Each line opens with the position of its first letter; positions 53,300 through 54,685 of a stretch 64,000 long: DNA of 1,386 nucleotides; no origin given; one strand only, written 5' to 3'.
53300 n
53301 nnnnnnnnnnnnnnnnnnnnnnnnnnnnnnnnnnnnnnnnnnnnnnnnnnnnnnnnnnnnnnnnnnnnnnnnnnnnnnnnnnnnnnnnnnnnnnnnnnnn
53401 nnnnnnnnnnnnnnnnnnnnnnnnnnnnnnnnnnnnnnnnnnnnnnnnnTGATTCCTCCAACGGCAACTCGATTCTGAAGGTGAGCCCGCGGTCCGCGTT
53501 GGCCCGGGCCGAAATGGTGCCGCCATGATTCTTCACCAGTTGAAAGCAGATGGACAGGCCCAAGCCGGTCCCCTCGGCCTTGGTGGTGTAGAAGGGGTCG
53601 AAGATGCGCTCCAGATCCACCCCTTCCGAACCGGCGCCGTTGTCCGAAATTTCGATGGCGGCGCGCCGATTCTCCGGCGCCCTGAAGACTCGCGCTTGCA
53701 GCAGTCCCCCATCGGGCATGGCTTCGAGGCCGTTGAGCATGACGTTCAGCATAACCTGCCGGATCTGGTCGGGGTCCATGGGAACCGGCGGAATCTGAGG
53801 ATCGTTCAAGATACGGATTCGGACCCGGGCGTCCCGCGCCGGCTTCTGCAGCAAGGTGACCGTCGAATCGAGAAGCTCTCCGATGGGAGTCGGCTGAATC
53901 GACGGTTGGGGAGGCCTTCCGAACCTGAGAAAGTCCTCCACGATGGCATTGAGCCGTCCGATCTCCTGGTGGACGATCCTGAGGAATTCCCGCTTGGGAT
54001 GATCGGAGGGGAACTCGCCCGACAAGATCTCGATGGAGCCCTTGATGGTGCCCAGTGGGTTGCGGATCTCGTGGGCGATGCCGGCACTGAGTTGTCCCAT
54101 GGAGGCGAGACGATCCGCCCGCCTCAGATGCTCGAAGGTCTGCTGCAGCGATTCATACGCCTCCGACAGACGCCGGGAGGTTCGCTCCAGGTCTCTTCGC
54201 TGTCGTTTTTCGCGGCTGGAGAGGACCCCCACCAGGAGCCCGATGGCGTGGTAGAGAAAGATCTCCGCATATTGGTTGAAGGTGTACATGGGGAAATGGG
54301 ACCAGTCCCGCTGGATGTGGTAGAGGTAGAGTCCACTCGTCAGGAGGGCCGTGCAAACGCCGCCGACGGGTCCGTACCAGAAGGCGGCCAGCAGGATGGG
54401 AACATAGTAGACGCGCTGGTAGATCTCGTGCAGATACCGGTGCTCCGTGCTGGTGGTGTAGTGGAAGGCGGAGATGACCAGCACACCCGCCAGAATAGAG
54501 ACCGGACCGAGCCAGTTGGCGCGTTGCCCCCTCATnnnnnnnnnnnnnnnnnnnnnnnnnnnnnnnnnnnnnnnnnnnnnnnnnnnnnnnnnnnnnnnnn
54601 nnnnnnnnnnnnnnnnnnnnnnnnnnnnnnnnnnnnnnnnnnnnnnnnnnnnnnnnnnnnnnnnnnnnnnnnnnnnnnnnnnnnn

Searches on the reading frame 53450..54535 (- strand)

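Call 90: search_protein_families(library=pfam, proteins=[window:53450-54535:-], max_evalue=0.00001)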
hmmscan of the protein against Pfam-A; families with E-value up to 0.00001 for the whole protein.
window:53450-54535:- (362 aa): 3 families
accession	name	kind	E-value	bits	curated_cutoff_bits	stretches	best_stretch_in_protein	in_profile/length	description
PF02518.31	HATPase_c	-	8.2e-23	81.4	26.4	1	254-360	2-110/111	Histidine kinase-, DNA gyrase B-, and HSP90-like ATPase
PF00512.31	HisKA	-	3.6e-16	59.4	26.9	1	146-208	2-63/66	His Kinase A (phospho-acceptor) domain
PF13493.11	DUF4118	-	2.1e-06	27.9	28.4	1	15-118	8-106/107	Domain of unknown function (DUF4118)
